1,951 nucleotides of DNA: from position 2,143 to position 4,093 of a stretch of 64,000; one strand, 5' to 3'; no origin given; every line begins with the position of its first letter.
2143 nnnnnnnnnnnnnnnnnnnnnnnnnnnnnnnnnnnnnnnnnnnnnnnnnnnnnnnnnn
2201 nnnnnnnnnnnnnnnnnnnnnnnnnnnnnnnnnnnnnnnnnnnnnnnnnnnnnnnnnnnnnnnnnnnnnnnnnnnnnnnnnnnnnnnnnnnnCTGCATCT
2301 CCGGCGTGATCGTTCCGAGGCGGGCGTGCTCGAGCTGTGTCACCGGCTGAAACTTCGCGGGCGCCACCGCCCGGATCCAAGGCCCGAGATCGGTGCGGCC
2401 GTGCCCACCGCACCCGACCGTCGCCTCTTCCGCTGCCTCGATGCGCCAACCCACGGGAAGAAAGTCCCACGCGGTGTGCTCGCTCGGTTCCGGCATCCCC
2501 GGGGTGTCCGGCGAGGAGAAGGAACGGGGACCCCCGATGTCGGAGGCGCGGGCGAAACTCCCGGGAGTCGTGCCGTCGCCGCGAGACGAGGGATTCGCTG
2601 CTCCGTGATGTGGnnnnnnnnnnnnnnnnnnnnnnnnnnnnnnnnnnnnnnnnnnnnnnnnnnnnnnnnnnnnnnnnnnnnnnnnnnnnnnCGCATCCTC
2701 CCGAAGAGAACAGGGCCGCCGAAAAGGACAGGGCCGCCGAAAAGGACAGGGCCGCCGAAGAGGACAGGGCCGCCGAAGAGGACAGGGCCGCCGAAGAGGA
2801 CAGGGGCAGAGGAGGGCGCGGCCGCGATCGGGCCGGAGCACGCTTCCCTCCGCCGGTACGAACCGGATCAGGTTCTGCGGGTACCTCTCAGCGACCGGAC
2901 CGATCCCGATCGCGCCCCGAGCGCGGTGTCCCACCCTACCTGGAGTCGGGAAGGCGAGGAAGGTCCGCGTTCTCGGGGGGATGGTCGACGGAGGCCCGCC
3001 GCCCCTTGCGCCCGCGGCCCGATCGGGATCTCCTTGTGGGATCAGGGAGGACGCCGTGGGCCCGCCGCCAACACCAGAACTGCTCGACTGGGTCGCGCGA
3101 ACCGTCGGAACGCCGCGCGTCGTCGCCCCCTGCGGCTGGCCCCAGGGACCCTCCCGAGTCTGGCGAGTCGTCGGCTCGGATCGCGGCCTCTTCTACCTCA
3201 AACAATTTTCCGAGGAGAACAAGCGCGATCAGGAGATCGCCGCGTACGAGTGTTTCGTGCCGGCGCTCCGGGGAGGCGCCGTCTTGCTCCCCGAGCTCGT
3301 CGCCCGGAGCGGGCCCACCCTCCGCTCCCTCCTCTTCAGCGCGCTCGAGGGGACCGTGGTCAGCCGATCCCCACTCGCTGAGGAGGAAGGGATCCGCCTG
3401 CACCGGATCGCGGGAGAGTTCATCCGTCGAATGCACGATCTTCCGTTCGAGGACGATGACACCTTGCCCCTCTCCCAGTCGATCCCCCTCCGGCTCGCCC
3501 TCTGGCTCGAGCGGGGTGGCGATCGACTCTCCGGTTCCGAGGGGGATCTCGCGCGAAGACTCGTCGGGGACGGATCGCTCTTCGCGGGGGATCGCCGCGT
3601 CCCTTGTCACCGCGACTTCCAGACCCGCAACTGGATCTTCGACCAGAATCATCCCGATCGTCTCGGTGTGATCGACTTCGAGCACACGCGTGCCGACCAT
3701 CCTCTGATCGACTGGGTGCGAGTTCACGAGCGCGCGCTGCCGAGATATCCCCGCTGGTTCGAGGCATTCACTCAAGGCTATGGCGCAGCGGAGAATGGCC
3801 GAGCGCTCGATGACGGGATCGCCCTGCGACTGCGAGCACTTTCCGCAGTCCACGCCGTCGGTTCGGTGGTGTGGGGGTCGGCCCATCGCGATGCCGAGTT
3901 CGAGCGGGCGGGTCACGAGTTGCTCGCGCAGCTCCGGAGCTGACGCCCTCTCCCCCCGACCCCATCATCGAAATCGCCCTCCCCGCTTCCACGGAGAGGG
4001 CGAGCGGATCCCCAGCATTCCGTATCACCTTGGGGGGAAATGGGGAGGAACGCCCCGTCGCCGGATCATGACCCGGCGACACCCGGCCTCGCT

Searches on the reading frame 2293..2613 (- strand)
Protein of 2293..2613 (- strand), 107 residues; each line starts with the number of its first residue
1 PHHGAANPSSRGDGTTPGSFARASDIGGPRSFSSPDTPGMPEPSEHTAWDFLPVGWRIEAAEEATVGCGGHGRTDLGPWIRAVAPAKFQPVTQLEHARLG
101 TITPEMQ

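Call 22: find_related_loci(query=A1, collection=genome_contigs, flank=1500)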
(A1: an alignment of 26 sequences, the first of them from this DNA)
Query A1 (107 aa) in genome_contigs; peptide patterns used: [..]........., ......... (x = any residue, [..] = any of these).
600 stretches matched a pattern (row limit reached: there are more); 577 encode a relative of the query (tblastn E <= 1e-3); the best 80 are kept; 80 distinct loci.
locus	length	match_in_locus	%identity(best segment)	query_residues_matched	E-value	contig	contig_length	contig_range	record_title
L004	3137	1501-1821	74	1-107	1e-47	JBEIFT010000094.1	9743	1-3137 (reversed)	MAG: Phycisphaeraceae bacterium isolate Sample-102-S2-bin-97 Sample_102_S2-bin_97-k141_708515, whole genome shotgun sequ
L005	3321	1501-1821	71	1-107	2e-47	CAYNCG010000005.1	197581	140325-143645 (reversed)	MAG TPA_asm: uncultured Isosphaeraceae bacterium isolate binchicken_co311_243 genome assembly, contig: NODE_97_length_19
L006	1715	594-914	70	1-107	2e-47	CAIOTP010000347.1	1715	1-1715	uncultured bacterium isolate LaPlata_bin-4201 genome assembly, contig: bin-4201:347/374, whole genome shotgun sequence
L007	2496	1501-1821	67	1-107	2e-45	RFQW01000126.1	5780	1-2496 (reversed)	MAG: Planctomycetota bacterium isolate WB4_2_0447 contig_100_125, whole genome shotgun sequence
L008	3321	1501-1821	67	1-107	5e-45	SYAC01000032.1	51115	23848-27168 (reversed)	MAG: Planctomycetia bacterium isolate F1-20-MAGs128 F1-20__c281875, whole genome shotgun sequence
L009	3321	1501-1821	66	1-107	5e-45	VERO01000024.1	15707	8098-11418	MAG: Phycisphaerales bacterium isolate ZLKRG44 NODE_3551_length_15707_cov_3.564185, whole genome shotgun sequence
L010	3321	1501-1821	67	1-107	9e-45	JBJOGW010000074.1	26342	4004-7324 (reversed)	MAG: Planctomycetota bacterium isolate sharkriverslough_2019_sw_WHONDRS-S19S_0042_B_bin.117 scaffold_311864, whole genom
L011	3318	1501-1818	68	1-106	9e-45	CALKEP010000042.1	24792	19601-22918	MAG: uncultured Phycisphaerales bacterium isolate S4_Bin_METABAT__83_1 genome assembly, contig: c_000000485928, whole ge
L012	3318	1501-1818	71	1-107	9e-45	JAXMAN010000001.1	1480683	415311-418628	MAG: Phycisphaerales bacterium isolate STL-PLA11 C1.51.fa-1, whole genome shotgun sequence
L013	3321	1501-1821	66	1-107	1e-44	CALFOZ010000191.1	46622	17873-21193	MAG TPA_asm: uncultured Planctomycetia bacterium isolate ERR2206776_bin.146_CONCOCT_v1.1_MAG genome assembly, contig: ER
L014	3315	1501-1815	70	1-107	2e-44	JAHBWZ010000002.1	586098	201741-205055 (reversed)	MAG: Phycisphaeraceae bacterium isolate ACE_PLA6 PLA6_2, whole genome shotgun sequence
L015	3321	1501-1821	64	1-107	2e-43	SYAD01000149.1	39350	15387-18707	MAG: Planctomycetia bacterium isolate F1-20-MAGs129 F1-20__c519774, whole genome shotgun sequence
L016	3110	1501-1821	66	1-107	3e-43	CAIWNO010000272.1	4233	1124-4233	uncultured bacterium isolate LJ_bin-4035 genome assembly, contig: bin-4035:272/498, whole genome shotgun sequence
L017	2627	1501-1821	64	1-107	6e-43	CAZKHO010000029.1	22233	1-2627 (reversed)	MAG TPA_asm: uncultured Bifidobacterium sp. isolate binchicken_co298_373 genome assembly, contig: NODE_4217_length_22233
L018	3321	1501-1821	63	1-107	8e-43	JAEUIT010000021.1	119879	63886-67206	MAG: Phycisphaerae bacterium isolate new MAG-50 k141_2316658, whole genome shotgun sequence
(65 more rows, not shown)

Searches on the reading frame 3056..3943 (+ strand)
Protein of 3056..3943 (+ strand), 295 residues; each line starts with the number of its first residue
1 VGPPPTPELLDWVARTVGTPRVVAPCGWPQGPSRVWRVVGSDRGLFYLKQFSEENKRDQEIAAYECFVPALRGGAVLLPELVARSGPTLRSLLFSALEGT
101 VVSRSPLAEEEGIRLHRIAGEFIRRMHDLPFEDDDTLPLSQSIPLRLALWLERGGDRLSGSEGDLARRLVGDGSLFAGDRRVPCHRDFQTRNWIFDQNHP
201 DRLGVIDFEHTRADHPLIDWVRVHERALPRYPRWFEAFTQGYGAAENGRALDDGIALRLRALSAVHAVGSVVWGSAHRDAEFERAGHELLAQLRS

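Call 58: search_protein_families(library=pfam, proteins=[window:3056-3943:+], max_evalue=0.01)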
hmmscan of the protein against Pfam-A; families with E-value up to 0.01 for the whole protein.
window:3056-3943:+ (295 aa): 1 family
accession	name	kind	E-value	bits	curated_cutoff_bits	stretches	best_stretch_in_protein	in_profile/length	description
PF01636.29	APH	-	1.4e-17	64.7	23.2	1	34-246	12-231/239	Phosphotransferase enzyme family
